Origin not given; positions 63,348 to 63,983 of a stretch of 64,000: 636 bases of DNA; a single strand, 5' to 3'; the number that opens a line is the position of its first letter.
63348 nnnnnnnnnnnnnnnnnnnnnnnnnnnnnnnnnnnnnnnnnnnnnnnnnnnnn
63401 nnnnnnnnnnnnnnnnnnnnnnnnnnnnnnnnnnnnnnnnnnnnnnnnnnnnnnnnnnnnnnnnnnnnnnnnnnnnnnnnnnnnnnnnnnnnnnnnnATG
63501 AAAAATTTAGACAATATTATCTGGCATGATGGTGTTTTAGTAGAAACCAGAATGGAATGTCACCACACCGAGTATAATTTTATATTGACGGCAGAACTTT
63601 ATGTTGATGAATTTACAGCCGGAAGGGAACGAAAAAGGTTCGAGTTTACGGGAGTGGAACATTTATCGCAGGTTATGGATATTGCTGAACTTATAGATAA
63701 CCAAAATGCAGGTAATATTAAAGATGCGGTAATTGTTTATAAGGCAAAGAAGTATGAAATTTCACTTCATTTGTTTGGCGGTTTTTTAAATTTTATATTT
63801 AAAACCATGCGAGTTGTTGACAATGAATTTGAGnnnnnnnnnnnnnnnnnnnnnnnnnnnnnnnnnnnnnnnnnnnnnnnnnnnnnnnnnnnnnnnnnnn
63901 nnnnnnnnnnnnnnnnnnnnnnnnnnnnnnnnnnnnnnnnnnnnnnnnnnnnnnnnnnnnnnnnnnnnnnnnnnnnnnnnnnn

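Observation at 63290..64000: AT-rich cluster of small overlapping ORFs just beyond IS200 copy B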

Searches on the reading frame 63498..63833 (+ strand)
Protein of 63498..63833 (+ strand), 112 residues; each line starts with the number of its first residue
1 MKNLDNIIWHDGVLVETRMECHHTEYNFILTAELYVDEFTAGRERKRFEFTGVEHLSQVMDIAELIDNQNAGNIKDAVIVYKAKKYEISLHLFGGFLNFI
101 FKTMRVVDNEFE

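Call 12: search_protein_families(proteins=[window:63498-63833:+], library=ncbifam, max_evalue=1)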
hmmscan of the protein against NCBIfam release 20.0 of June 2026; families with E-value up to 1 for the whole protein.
seq(112 aa): 3 families
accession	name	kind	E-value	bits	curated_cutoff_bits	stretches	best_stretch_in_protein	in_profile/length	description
NF004815.0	PRK06169.1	equivalog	0.056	12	506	1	16-44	365-393/471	amidase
NF047364.1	redox_TF_RrpB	exception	0.086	13.1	175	1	14-108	6-100/105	MarR family transcription factor RrpB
NF052616.1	ACP_for_OlsHI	equivalog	0.11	12.9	130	1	51-70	62-81/83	ornithine lipid biosynthesis acyl carrier protein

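Call 13: profile_search(protein=window:63498-63833:+)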
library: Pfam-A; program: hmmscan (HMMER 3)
A. the first sequence (112 residues): domains with independent E <= 10: 0; with E <= 0.001: 0
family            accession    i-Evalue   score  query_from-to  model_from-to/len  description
(no Pfam family matches the first sequence, even at E <= 10)

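Call 17: find_homologous_proteins(query=window:63498-63833:+, max_evalue=0.01)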
Query seq(112 aa) (112 aa): 14 proteins with E <= 0.01 among 16 candidates.
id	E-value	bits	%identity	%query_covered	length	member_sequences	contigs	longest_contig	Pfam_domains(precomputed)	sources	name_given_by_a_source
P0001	9.2e-69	246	100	100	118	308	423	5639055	-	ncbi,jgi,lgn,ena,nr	ncbi:hypothetical protein ECZU26_39460 [Escherichia coli]|jgi:hypothetical protein|nr:hypothetical p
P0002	6.5e-62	224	92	100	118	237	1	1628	-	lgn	-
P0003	1.5e-61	223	89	100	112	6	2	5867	-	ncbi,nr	ncbi:hypothetical protein ABJ851_003927 [Shigella flexneri]|nr:hypothetical protein [Escherichia col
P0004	1.8e-59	216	87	99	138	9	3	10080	-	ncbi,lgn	-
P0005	1.0e-57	211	88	98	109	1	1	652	-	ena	-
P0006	2.3e-57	210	83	98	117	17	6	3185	-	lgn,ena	-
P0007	5.2e-57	208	100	85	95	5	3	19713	-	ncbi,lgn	ncbi:hypothetical protein, partial [Escherichia coli]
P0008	6.6e-57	208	85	98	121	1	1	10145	-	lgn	-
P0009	1.1e-56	207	85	98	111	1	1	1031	-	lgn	-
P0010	7.2e-44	166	64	99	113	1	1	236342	-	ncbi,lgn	-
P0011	1.1e-27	114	93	54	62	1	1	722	-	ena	-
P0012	1.6e-27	114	87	54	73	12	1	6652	-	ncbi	ncbi:hypothetical protein WRSd3_03325, partial [Shigella dysenteriae WRSd3]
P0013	6.6e-22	96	96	41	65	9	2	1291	-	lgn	-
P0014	8.5e-17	79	71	46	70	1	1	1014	-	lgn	-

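Call 18: find_encoding_contigs(protein=P0010, flank=10000, max_places=4)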
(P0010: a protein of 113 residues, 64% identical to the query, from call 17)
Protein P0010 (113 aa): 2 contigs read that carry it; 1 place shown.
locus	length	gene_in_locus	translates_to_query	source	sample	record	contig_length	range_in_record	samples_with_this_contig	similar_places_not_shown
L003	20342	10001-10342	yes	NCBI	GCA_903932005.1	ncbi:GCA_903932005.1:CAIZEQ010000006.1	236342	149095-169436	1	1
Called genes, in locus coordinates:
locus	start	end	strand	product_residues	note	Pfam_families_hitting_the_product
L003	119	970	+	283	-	PF00248:Aldo_ket_red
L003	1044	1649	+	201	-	PF01066:CDP-OH_P_transf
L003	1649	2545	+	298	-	PF01148:CTP_transf_1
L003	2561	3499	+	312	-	PF12146:Hydrolase_4, PF00561:Abhydrolase_1, PF12697:Abhydrolase_6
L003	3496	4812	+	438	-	PF00782:DSPc, PF22785:Tc-R-P (faint)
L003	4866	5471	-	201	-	PF02525:Flavodoxin_2, PF03358:FMN_red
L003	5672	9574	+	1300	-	PF00270:DEAD (weak), PF13245:AAA_19 (faint), PF00271:Helicase_C, PF04408:WHD_HA2 (weak), PF21010:HA2_C, PF07717:OB_NTP_bind, PF11898:DUF3418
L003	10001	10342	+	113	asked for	-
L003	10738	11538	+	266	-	PF02698:DUF218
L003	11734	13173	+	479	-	PF00171:Aldedh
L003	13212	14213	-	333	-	PF00044:Gp_dh_N, PF02800:Gp_dh_C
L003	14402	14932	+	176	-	PF01292:Ni_hydr_CYTB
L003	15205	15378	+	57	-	PF27300:YdcA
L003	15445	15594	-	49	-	PF01848:HOK_GEF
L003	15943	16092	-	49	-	PF01848:HOK_GEF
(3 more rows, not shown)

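Call 19: find_encoding_contigs(protein=P0004, flank=8000, max_places=4)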
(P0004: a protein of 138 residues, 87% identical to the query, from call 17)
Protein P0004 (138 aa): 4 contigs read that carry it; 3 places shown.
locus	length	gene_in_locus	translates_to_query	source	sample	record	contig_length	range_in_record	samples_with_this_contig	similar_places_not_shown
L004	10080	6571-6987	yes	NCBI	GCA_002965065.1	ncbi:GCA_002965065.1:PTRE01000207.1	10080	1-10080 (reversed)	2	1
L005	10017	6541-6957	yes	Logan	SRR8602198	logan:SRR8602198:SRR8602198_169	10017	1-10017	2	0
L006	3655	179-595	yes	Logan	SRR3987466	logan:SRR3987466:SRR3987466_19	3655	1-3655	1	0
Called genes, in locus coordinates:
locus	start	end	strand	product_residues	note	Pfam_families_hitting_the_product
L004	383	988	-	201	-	PF02525:Flavodoxin_2, PF03358:FMN_red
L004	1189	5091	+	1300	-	PF00270:DEAD (weak), PF00271:Helicase_C, PF04408:WHD_HA2 (weak), PF21010:HA2_C, PF07717:OB_NTP_bind, PF11898:DUF3418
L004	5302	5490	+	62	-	PF22886:DUF7021 (weak)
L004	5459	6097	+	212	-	PF22886:DUF7021 (weak), PF10020:DUF2262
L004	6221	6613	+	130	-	-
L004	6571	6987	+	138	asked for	-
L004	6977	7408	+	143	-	-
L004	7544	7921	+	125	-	-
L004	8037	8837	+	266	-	PF02698:DUF218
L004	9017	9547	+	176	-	PF01292:Ni_hydr_CYTB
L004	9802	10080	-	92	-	?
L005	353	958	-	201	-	PF02525:Flavodoxin_2, PF03358:FMN_red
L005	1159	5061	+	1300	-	PF00270:DEAD (weak), PF00271:Helicase_C, PF04408:WHD_HA2 (weak), PF21010:HA2_C, PF07717:OB_NTP_bind, PF11898:DUF3418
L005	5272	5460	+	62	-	PF22886:DUF7021 (weak)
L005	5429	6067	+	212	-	PF22886:DUF7021 (weak), PF10020:DUF2262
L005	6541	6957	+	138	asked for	-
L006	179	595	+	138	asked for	-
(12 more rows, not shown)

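Call 22: search_protein_families(proteins=[window:63498-63833:+], library=padloc, max_evalue=1)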
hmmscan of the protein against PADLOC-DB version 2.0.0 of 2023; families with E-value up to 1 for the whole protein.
seq(112 aa): 0 families

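Call 23: search_protein_families(proteins=[window:63498-63833:+], library=phrogs, max_evalue=1)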
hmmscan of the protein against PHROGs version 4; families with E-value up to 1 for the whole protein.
seq(112 aa): 0 families

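Call 32: search_solved_structures(query=window:63498-63833:+, max_evalue=10)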
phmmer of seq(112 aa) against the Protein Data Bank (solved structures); distinct sequences matched with E-value up to 10: 3.
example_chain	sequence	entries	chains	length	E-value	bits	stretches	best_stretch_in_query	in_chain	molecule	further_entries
5vyo_A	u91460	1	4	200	0.19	15.2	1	21-102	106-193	Thiol:disulfide interchange protein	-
4k2d_A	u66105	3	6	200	0.2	15.1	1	21-102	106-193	Thiol:disulfide interchange protein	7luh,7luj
3tcx_A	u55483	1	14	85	2.3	11.7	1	13-72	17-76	Intercellular adhesion molecule 1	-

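Call 41: search_protein_representatives(protein=window:63498-63833:+)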
Query: 112 residues. Proteins with E-value up to 0.001 (for the whole library): 49; up to 1e-10: 8; up to 1e-30: 1. The best 49 are listed.
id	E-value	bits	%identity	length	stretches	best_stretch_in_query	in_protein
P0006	7.3e-58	209.6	83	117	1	1-110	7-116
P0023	1.7e-22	95.8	100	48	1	65-112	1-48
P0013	2.1e-22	95.5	94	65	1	1-47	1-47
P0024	1.4e-16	76.8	38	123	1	4-105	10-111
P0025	3.4e-15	72.3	43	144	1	6-109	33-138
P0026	7.5e-14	68.0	65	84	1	52-103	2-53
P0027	3.2e-11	59.5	38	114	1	4-103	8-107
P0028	1.0e-10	57.9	36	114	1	3-108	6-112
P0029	2.7e-10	56.6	35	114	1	4-106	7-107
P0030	3.8e-09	52.9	33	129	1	7-109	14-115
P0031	4.0e-09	52.8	29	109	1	1-106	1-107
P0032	2.8e-08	50.1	32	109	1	1-106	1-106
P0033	3.9e-08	49.6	33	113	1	2-106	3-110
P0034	1.3e-07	48.0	30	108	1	2-103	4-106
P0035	1.7e-07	47.6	37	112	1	8-102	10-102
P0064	3.1e-04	37.1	29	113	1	3-98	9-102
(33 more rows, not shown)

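Call 45: find_encoding_contigs(protein=P0024, flank=8000, max_places=4)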
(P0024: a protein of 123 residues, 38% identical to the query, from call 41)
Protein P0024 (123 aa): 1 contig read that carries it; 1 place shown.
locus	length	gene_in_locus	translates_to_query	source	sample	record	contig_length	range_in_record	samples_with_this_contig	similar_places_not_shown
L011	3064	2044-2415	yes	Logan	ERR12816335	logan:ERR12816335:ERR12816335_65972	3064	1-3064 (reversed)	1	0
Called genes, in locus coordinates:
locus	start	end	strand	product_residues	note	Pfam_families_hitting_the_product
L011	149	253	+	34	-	-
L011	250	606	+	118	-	PF04591:DUF596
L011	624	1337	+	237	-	PF18616:CdiI_3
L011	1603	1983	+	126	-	PF12796:Ank_2, PF00023:Ank (weak), PF13606:Ank_3 (faint), PF12796:Ank_2, PF13637:Ank_4, PF13857:Ank_5, PF00023:Ank (weak)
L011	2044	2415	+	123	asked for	-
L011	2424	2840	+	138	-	-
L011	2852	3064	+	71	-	?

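Call 46: find_encoding_contigs(protein=P0025, flank=8000, max_places=4)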
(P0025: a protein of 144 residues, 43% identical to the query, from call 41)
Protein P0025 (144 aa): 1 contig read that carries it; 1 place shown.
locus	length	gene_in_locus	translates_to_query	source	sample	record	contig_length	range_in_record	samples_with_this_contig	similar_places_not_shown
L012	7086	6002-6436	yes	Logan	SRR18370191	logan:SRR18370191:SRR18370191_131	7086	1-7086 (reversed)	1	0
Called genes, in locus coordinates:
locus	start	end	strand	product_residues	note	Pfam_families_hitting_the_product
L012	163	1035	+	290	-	PF00248:Aldo_ket_red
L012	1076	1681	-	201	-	PF02525:Flavodoxin_2, PF03358:FMN_red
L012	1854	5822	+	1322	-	PF00270:DEAD (weak), PF00271:Helicase_C, PF04408:WHD_HA2 (weak), PF21010:HA2_C, PF07717:OB_NTP_bind, PF11898:DUF3418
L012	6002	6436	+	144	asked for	-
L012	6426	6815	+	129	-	PF07007:LprI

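Call 47: profile_search(alignment_id=A2)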
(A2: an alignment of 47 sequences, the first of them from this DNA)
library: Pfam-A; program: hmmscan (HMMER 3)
A. the first sequence (112 residues): domains with independent E <= 10: 0; with E <= 0.001: 0
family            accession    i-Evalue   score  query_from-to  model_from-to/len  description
(no Pfam family matches the first sequence, even at E <= 10)
B. every sequence of the alignment scanned on its own (47 sequences): families by number of members that match
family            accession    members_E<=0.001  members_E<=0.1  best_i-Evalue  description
H_lectin          PF09458.16                 0               1        2.3e-02  H-type lectin domain
DUF4839           PF16127.10                 0               1        2.8e-02  Domain of unknown function (DUF4839)
DUF7716           PF24832.1                  0               1        3.5e-02  Domain of unknown function (DUF7716)
DUF7862           PF25262.1                  0               1        3.8e-02  Domain of unknown function (DUF7862)
Gp44_C            PF21429.2                  0               1        4.1e-02  Sliding-clamp-loader large subunit, C-terminal domain
YpM               PF09144.16                 0               1        5.6e-02  Yersinia pseudo-tuberculosis mitogen
DBD_Tnp_Mut       PF03108.21                 0               1        8.4e-02  MuDR family transposase
PIP49_C           PF12260.14                 0               1        9.3e-02  Protein-kinase domain of FAM69

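Call 48: find_encoding_contigs(protein=P0027, flank=8000, max_places=4)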
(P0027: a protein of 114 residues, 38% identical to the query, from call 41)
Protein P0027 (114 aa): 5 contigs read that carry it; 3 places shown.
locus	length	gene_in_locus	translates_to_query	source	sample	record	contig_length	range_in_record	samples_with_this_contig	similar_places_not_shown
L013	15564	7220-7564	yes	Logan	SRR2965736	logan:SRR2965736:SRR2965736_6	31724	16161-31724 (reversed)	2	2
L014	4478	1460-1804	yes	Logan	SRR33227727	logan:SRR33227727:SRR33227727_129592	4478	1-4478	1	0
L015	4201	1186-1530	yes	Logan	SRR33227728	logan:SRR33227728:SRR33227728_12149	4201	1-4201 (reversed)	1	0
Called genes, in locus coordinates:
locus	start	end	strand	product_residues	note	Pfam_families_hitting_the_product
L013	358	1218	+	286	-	PF00248:Aldo_ket_red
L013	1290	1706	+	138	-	PF04828:GFA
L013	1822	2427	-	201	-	PF02525:Flavodoxin_2, PF03358:FMN_red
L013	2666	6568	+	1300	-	PF00270:DEAD (weak), PF00271:Helicase_C, PF04408:WHD_HA2 (faint), PF21010:HA2_C, PF07717:OB_NTP_bind, PF11898:DUF3418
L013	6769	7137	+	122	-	-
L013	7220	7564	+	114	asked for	-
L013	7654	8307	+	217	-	-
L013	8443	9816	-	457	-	PF02321:OEP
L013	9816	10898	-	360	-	PF25917:BSH_RND, PF25919:BSH_CusB (weak), PF26002:Beta-barrel_AprE (faint), PF25876:HH_MFP_RND (faint), PF25881:HH_YBHG (weak), PF25954:Beta-barrel_RND_2, PF25963:Beta-barrel_AAEA, PF25990:Beta-barrel_YknX (weak)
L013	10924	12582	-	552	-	PF07690:MFS_1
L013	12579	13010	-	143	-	PF25213:HVO_A0261_N (faint), PF01047:MarR, PF12802:MarR_2, PF13463:HTH_27 (weak), PF09339:HTH_IclR (weak)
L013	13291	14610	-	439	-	PF00083:Sugar_tr, PF07690:MFS_1, PF13347:MFS_2, PF07690:MFS_1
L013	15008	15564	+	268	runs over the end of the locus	PF02698:DUF218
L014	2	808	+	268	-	?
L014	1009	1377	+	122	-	-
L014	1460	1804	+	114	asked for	-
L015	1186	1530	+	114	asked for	-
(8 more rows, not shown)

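Call 49: find_encoding_contigs(protein=P0028, flank=8000, max_places=4)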
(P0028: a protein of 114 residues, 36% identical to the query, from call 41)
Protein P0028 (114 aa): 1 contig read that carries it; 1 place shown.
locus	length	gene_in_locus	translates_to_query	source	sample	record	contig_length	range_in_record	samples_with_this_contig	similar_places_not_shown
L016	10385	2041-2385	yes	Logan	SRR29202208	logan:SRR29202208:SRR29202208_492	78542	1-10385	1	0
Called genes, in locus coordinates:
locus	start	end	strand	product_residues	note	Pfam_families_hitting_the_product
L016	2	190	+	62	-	?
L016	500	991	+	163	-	PF07963:N_methyl, PF00114:Pilin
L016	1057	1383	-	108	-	-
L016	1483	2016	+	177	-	-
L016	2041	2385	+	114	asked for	-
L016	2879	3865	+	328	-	PF07661:MORN_2 (faint)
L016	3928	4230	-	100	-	PF08803:ydhR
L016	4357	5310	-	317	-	PF00056:Ldh_1_N, PF02866:Ldh_1_C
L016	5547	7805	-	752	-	PF07715:Plug, PF00593:TonB_dep_Rec_b-barrel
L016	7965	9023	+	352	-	PF05171:HemS, PF06228:ChuX_HutX, PF05171:HemS, PF06228:ChuX_HutX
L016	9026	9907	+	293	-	PF01497:Peripla_BP_2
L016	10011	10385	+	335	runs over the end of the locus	PF01032:FecCD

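Call 51: predict_structure(alignment_id=A2)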
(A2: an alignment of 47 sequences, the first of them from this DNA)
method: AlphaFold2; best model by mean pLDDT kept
length: 112 residues; sequences in the alignment: 47
mean_pLDDT: 93.3   pTM: 0.83
mean pLDDT of the five models: 93.3, 92.5, 92.4, 92.3, 92.3
residues with pLDDT >= 90: 97; 70-90: 9; 50-70: 4; < 50: 2
segments of 3 or more residues with pLDDT < 50: none
pLDDT, mean of each block of 10 residues (from residue 1): 84 97 95 93 95 97 97 97 96 98 87 43
secondary structure, 60 per line:
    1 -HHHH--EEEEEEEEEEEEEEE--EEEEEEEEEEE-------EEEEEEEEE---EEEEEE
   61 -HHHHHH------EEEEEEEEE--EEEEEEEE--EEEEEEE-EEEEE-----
elements in order: H2-5 E8-22 E25-35 E43-51 E55-60 H62-67 E74-82 E85-92 E95-101 E103-107

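Call 57: fold_search(model_id=the predicted structure, library=afdb50)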
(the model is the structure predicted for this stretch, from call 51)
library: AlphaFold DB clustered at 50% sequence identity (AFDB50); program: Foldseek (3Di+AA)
matches with E <= 10: 564; with E <= 0.001: 38
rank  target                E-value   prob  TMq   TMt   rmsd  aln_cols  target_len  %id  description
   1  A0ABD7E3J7            2.4e-14  1.00  0.94  0.91   1.3       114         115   65  Uncharacterized protein [Escherichia albertii]
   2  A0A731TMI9            8.6e-10  1.00  0.89  0.89   1.0       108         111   38  Uncharacterized protein [Salmonella enterica subsp. VII serovar 40:z4,z24:[z39]]
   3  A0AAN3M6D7            2.0e-09  1.00  0.87  0.79   1.0       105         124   34  Uncharacterized protein [Escherichia coli MS 85-1]
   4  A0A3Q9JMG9            5.0e-09  1.00  0.92  0.88   1.0       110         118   33  Uncharacterized protein [Entomomonas moraniae]
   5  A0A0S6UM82            3.2e-08  1.00  0.86  0.79   1.8       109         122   32  Immunity protein 50 of polymorphic toxin system
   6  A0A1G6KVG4            3.3e-08  1.00  0.90  0.88   1.1       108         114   27  Immunity protein 50 [Paraburkholderia lycopersici]
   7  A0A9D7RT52            2.0e-07  1.00  0.92  0.90   1.6       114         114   26  Uncharacterized protein
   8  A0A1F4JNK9            1.1e-06  1.00  0.85  0.90   1.9       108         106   24  Uncharacterized protein
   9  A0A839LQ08            1.2e-06  1.00  0.82  0.86   2.1       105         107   30  Uncharacterized protein
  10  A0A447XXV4            6.3e-06  1.00  0.49  0.65   9.0        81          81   91  Uncharacterized protein [Escherichia coli]
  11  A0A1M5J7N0            7.4e-06  1.00  0.81  0.75   2.0       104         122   24  Uncharacterized protein
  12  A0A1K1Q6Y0            8.6e-06  1.00  0.84  0.89   2.0       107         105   20  Uncharacterized protein
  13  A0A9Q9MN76            1.1e-05  1.00  0.85  0.91   1.7       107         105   23  Uncharacterized protein [Xanthomonas prunicola]
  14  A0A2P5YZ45            1.6e-05  1.00  0.85  0.81   1.7       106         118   19  Uncharacterized protein [Xanthomonas sacchari]
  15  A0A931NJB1            1.8e-05  1.00  0.77  0.83   2.8       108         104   23  Uncharacterized protein [Inhella proteolytica]
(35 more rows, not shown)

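Call 60: search_solved_structures(query=A2, max_evalue=10, show_alignments=3)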
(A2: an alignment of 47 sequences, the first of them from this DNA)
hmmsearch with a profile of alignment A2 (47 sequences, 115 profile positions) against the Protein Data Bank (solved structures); distinct sequences matched with E-value up to 10: 0.
